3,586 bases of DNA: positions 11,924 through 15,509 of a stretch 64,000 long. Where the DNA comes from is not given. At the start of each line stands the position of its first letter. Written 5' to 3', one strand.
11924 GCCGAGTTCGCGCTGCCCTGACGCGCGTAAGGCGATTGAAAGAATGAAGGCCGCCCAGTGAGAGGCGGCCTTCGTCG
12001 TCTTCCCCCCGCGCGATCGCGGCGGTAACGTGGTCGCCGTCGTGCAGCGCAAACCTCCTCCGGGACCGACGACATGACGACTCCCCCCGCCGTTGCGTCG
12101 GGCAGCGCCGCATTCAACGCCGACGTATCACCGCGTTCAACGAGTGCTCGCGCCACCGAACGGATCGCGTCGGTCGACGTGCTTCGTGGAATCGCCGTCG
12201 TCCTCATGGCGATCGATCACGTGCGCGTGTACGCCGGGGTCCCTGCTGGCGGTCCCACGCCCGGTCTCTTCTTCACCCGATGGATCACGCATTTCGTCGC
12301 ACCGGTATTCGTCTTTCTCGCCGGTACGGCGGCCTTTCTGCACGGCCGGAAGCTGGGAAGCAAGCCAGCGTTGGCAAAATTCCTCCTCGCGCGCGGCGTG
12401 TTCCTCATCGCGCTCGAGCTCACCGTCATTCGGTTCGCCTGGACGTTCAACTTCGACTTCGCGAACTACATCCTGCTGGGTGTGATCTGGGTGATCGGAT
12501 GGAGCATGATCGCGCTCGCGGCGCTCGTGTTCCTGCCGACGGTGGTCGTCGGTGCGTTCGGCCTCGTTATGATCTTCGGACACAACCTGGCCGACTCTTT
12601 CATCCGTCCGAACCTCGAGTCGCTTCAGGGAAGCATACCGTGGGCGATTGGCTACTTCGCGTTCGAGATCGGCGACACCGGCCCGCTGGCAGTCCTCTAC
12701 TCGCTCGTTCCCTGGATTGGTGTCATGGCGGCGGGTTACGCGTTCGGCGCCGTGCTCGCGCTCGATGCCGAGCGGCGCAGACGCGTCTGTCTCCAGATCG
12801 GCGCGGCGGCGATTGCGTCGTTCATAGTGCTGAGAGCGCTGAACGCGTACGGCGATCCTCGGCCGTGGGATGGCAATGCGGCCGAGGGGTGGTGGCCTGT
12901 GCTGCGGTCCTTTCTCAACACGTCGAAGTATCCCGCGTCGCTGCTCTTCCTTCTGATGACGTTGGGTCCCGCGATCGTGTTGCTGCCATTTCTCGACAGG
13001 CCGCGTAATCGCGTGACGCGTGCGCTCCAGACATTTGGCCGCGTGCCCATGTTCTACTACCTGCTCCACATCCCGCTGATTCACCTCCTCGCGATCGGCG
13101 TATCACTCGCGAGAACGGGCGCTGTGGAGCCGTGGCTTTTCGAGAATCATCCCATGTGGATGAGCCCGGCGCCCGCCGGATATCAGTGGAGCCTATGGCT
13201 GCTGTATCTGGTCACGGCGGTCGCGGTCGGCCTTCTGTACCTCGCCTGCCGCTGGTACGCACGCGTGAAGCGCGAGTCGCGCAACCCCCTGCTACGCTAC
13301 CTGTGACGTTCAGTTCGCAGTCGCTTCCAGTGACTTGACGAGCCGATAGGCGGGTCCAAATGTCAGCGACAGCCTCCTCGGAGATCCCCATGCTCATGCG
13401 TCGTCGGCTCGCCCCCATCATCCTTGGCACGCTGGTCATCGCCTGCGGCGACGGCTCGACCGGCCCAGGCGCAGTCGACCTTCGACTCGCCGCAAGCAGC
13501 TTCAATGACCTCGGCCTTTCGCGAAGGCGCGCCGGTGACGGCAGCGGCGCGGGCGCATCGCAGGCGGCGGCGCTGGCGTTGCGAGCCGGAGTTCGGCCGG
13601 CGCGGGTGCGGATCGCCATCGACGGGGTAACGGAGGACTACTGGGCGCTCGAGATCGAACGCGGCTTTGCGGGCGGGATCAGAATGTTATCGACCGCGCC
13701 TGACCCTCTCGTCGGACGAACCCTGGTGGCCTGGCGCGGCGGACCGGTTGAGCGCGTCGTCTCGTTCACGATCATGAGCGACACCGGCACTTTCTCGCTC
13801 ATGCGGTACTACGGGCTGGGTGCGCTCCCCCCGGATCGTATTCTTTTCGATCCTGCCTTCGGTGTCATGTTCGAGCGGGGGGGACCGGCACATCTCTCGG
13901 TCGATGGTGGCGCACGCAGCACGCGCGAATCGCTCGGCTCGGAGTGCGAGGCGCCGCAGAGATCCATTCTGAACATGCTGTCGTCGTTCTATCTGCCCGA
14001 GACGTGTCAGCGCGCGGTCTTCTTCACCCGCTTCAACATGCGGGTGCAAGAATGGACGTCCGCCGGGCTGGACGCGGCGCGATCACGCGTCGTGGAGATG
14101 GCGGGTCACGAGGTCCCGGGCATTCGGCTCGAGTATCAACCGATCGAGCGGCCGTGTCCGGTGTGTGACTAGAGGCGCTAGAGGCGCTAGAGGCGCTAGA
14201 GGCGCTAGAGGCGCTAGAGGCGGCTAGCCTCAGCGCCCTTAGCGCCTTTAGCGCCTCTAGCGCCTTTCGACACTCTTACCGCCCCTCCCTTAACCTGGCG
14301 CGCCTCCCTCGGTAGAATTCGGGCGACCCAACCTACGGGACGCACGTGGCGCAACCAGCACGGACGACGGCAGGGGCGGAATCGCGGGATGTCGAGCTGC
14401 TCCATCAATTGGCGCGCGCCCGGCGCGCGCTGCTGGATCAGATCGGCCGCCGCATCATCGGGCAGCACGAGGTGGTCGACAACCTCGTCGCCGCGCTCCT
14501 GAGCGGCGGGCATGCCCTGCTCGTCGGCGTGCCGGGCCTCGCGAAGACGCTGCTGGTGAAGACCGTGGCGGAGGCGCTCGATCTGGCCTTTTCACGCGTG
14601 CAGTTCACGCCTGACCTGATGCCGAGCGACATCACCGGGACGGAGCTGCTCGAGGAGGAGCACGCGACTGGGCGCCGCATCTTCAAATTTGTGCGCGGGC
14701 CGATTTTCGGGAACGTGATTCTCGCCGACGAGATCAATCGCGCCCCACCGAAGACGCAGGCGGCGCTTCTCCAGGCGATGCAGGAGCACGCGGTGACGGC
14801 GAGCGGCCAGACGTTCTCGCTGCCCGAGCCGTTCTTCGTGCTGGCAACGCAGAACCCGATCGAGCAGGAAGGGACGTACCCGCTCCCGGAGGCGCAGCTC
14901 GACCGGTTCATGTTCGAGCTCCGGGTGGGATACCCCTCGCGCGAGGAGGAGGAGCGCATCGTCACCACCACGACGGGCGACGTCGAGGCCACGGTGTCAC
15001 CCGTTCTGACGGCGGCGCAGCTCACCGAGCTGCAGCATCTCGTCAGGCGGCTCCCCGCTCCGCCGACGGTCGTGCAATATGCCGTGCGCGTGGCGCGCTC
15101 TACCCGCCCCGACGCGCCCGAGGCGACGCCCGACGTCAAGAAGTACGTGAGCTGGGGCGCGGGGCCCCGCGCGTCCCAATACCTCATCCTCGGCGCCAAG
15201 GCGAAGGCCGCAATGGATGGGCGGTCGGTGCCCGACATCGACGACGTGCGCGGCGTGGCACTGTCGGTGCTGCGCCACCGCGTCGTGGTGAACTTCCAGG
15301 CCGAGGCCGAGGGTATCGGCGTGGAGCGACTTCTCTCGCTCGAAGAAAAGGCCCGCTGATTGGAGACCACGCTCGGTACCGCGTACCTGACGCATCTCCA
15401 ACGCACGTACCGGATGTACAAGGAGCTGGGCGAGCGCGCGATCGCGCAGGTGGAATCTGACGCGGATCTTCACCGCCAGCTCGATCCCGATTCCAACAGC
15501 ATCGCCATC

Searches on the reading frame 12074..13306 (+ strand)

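Call 9: search_protein_families(library=pfam, proteins=[window:12074-13306:+])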
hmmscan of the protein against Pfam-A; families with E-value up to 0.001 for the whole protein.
window:12074-13306:+ (410 aa): 2 families
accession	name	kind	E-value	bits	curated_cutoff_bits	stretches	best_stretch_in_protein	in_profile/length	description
PF07786.18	HGSNAT_cat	-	1e-16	61.6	22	1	30-243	1-199/222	Heparan-alpha-glucosaminide N-acetyltransferase, catalytic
PF01757.29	Acyl_transf_3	-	4.6e-05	23.1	31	1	32-388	2-323/326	Acyltransferase domain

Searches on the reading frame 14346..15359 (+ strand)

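Call 44: search_protein_families(library=pfam, proteins=[window:14346-15359:+], max_evalue=0.01)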
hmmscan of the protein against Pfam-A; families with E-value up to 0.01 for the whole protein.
window:14346-15359:+ (337 aa): 8 families
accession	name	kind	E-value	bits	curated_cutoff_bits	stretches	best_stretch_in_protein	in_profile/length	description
PF07726.17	AAA_3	-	2.1e-62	209.3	27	1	56-190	1-131/131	ATPase family associated with various cellular activities (AAA)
PF17863.7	AAA_lid_2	-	9.7e-14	51.3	22.7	1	264-325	5-66/74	AAA lid domain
PF07728.20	AAA_5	-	1.5e-13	51.4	22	1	57-188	2-139/139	AAA domain (dynein-related subfamily)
PF20030.5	bpMoxR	-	6.1e-10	38.9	27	1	27-208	4-180/205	MoxR domain in the MoxR-vWA-beta-propeller ternary systems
PF00004.35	AAA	-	9.8e-07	29.7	21.2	1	58-191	2-126/131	ATPase family associated with various cellular activities (AAA)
PF05496.18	RuvB_N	-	0.0017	18.6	27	0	55-82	34-61/159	Holliday junction DNA helicase RuvB P-loop domain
PF00158.32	Sigma54_activat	-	0.0028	17.8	20.2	1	122-170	94-143/168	Sigma-54 interaction domain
PF00493.29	MCM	-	0.0036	16.9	23.3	0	54-173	57-175/224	MCM P-loop domain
